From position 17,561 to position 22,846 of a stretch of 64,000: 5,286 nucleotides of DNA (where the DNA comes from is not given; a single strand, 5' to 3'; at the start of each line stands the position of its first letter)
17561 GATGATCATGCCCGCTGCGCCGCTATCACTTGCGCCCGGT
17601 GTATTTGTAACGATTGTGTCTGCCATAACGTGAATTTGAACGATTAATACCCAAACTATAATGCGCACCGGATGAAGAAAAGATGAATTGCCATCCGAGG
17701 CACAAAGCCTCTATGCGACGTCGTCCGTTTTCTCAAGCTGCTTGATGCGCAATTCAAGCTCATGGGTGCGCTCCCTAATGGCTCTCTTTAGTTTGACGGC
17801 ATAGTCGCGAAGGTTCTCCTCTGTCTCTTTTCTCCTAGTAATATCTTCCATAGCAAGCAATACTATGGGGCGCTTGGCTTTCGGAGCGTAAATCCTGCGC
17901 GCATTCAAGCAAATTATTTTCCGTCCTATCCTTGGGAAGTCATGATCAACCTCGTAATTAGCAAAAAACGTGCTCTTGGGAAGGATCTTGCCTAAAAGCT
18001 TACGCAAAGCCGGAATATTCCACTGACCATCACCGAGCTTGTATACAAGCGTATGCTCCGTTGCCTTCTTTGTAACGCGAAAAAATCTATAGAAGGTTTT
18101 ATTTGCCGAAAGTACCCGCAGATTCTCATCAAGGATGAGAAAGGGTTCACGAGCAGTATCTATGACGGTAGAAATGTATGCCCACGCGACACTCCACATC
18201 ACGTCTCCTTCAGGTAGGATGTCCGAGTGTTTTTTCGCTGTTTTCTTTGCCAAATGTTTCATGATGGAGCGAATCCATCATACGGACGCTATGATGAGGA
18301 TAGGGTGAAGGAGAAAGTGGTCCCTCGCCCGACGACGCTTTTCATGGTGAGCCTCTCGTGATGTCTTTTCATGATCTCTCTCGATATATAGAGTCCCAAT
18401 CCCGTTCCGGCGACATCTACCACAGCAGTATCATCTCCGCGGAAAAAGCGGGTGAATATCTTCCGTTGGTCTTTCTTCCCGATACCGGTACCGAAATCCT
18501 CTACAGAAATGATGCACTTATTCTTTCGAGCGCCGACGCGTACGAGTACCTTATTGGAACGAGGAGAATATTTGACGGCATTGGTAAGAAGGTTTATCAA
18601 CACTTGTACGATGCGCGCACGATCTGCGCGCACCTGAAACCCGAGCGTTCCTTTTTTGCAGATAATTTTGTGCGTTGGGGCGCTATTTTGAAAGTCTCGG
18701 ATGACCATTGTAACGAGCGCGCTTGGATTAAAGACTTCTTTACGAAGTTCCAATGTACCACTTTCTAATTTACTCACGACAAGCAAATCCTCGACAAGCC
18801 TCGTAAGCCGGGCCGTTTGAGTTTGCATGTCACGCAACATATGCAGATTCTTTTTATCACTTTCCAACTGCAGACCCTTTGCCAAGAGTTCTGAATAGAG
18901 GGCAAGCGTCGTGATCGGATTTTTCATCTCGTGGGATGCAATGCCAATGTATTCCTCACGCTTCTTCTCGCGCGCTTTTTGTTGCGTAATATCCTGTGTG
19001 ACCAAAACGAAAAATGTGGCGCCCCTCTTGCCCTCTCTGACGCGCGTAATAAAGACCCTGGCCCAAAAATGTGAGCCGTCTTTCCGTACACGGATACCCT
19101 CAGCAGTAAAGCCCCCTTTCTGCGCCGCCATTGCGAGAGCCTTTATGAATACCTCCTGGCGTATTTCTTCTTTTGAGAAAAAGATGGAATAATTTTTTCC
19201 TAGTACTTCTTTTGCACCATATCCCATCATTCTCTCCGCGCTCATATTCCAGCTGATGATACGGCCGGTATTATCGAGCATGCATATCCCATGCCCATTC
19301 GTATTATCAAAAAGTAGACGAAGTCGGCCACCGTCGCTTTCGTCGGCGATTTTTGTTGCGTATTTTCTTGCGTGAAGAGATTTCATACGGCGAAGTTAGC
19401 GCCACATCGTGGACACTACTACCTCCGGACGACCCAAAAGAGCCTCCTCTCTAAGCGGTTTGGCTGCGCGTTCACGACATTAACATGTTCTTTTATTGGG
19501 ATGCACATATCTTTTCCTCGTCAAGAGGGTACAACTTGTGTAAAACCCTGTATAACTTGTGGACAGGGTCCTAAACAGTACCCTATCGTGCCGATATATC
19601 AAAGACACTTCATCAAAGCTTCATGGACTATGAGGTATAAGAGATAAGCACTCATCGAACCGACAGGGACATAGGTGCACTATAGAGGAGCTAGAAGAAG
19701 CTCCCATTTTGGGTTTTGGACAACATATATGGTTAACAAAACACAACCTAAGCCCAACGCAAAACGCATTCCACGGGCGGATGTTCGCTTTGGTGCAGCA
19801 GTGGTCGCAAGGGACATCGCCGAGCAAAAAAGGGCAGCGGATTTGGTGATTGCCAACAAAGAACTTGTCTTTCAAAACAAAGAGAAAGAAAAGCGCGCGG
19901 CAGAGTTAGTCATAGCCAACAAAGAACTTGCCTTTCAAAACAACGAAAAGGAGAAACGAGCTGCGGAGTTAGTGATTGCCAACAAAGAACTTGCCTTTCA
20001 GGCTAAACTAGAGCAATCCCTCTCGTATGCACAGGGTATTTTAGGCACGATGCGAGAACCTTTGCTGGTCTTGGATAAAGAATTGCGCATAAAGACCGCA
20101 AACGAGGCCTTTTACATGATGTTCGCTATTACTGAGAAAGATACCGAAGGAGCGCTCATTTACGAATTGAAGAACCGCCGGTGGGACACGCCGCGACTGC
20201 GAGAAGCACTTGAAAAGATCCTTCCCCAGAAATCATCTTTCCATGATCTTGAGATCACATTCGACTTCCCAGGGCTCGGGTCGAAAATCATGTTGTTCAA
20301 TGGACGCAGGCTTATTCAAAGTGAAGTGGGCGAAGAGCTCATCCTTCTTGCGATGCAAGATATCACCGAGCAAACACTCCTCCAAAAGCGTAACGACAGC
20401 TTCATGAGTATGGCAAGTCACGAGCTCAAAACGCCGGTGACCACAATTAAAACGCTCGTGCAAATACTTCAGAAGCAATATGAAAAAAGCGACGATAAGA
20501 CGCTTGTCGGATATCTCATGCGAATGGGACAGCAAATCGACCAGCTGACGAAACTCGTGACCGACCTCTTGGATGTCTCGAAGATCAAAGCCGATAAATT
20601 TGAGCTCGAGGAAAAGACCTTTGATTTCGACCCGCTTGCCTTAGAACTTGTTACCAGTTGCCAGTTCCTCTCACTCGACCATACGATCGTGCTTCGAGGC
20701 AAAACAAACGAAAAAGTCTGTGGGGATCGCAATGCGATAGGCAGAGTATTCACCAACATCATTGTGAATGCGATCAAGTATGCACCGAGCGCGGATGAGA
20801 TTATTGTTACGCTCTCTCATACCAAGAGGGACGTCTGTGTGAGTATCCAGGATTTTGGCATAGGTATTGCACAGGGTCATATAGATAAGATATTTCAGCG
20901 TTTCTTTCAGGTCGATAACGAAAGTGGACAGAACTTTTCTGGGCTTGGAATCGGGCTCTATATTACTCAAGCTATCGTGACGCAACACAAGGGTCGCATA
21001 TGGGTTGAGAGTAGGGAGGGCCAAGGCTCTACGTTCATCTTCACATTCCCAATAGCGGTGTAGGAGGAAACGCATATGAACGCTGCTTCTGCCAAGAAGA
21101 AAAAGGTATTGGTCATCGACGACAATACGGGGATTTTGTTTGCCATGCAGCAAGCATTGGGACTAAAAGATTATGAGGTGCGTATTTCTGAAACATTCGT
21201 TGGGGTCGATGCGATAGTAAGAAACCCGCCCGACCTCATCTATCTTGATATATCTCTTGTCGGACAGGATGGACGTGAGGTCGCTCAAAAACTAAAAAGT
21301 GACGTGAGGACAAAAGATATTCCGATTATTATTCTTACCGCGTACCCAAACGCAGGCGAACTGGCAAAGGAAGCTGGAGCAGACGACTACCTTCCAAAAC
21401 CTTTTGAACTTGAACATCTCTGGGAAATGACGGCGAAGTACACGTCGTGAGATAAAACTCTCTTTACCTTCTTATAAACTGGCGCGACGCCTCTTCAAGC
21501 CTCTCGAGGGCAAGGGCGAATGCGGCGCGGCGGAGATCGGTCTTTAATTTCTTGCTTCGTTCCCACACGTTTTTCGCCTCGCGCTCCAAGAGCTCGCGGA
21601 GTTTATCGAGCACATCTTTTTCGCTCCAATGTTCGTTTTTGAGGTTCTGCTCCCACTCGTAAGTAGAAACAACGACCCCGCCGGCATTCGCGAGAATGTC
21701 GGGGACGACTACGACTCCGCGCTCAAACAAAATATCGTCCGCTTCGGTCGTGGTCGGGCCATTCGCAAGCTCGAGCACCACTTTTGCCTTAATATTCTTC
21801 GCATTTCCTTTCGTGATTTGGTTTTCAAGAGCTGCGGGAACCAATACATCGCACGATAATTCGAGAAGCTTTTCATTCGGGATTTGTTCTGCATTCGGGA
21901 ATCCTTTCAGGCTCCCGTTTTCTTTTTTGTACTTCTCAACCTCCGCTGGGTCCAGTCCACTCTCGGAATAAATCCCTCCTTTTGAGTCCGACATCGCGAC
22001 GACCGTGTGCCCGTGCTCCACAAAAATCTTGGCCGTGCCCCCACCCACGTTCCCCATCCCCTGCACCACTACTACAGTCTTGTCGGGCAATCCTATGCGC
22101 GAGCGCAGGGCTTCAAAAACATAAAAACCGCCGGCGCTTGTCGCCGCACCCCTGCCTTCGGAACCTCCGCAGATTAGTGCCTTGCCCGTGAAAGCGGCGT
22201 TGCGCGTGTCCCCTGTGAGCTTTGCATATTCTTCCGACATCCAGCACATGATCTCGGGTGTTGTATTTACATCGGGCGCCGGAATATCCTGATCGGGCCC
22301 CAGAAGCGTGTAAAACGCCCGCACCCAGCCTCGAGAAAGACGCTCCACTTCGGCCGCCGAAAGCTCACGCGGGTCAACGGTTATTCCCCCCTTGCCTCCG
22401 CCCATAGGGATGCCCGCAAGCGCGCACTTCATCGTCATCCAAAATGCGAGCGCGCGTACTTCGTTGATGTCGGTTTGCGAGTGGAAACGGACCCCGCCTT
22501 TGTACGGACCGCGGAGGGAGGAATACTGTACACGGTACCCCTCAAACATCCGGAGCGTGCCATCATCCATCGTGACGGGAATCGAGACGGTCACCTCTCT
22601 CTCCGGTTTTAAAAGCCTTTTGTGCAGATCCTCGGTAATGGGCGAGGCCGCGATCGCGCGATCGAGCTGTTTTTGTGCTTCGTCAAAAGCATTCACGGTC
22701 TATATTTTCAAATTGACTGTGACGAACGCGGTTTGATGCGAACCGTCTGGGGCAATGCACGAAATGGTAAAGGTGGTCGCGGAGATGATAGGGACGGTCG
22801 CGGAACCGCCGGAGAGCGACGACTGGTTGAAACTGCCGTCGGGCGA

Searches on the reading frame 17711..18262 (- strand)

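Call 95: search_protein_families(library=pfam, proteins=[window:17711-18262:-], max_evalue=0.0001)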
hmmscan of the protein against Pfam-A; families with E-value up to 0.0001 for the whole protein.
window:17711-18262:- (183 aa): 1 family
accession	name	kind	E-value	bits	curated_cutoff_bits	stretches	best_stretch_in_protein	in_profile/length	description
PF13188.13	PAS_8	-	3.9e-05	23.8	21.8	1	29-69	2-40/65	PAS domain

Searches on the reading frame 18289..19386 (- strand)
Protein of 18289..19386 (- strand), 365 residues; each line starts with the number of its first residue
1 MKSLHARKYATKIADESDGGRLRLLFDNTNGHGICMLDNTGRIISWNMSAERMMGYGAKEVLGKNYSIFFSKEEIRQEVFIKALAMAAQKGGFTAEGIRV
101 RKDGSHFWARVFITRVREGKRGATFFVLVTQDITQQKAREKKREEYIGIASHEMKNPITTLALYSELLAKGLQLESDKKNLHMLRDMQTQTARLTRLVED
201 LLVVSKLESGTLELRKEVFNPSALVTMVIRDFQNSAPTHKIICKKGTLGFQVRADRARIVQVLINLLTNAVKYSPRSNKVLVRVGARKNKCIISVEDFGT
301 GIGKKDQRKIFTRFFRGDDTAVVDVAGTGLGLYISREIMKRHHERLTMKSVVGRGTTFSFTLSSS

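Call 95: search_protein_families(library=pfam, proteins=[window:18289-19386:-], max_evalue=0.0001)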
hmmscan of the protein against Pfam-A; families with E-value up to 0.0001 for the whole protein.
window:18289-19386:- (365 aa): 7 families
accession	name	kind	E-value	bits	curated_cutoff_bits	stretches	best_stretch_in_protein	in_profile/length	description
PF02518.31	HATPase_c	-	2.9e-26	92.5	26.4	1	255-363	2-108/111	Histidine kinase-, DNA gyrase B-, and HSP90-like ATPase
PF13426.13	PAS_9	-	1.5e-17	64.2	27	1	32-135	2-103/103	PAS domain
PF00989.32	PAS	-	1.4e-15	57.7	22.6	1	23-133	4-113/113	PAS fold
PF00512.31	HisKA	-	1.7e-12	47.6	26.9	1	143-210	2-66/66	His Kinase A (phospho-acceptor) domain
PF08448.16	PAS_4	-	1.8e-08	35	23.1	1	33-137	7-109/110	PAS fold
PF08447.18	PAS_3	-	5.2e-07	30.3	25.6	1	43-120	1-79/89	PAS fold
PF13188.13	PAS_8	-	2.3e-05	24.5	21.8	1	21-64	2-41/65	PAS domain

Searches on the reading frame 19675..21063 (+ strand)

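Call 95: search_protein_families(library=pfam, proteins=[window:19675-21063:+], max_evalue=0.0001)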
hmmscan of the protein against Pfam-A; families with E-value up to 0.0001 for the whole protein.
window:19675-21063:+ (462 aa): 3 families
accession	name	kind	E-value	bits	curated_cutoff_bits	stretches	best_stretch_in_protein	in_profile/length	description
PF02518.31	HATPase_c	-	3.3e-28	98.8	26.4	1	350-460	1-109/111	Histidine kinase-, DNA gyrase B-, and HSP90-like ATPase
PF00512.31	HisKA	-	4e-14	52.8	26.9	1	241-306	3-65/66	His Kinase A (phospho-acceptor) domain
PF08448.16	PAS_4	-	7.2e-07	29.9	23.1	1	127-233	5-108/110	PAS fold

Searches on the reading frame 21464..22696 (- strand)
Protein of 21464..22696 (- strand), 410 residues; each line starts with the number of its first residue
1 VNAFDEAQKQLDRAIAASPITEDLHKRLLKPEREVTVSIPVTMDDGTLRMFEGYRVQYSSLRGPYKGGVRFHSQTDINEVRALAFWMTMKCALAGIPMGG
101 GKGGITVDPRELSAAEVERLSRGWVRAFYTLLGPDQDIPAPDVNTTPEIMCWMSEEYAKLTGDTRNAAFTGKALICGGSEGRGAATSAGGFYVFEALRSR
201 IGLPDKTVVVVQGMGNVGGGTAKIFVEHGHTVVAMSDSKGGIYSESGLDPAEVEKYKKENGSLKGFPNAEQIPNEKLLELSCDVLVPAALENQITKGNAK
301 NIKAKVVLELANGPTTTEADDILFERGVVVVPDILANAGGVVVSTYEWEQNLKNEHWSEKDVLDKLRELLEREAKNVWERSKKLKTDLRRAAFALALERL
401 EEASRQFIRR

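Call 95: search_protein_families(library=pfam, proteins=[window:21464-22696:-], max_evalue=0.0001)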
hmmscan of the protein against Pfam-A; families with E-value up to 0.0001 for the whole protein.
window:21464-22696:- (410 aa): 2 families
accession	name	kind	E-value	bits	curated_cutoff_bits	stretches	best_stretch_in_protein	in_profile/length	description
PF00208.27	ELFV_dehydrog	-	3.2e-72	243.6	23.4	1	177-405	1-238/241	Glutamate/Leucine/Phenylalanine/Valine dehydrogenase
PF02812.23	ELFV_dehydrog_N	-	5.1e-53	178.6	25.3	1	31-158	1-128/129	Glu/Leu/Phe/Val dehydrogenase, dimerisation domain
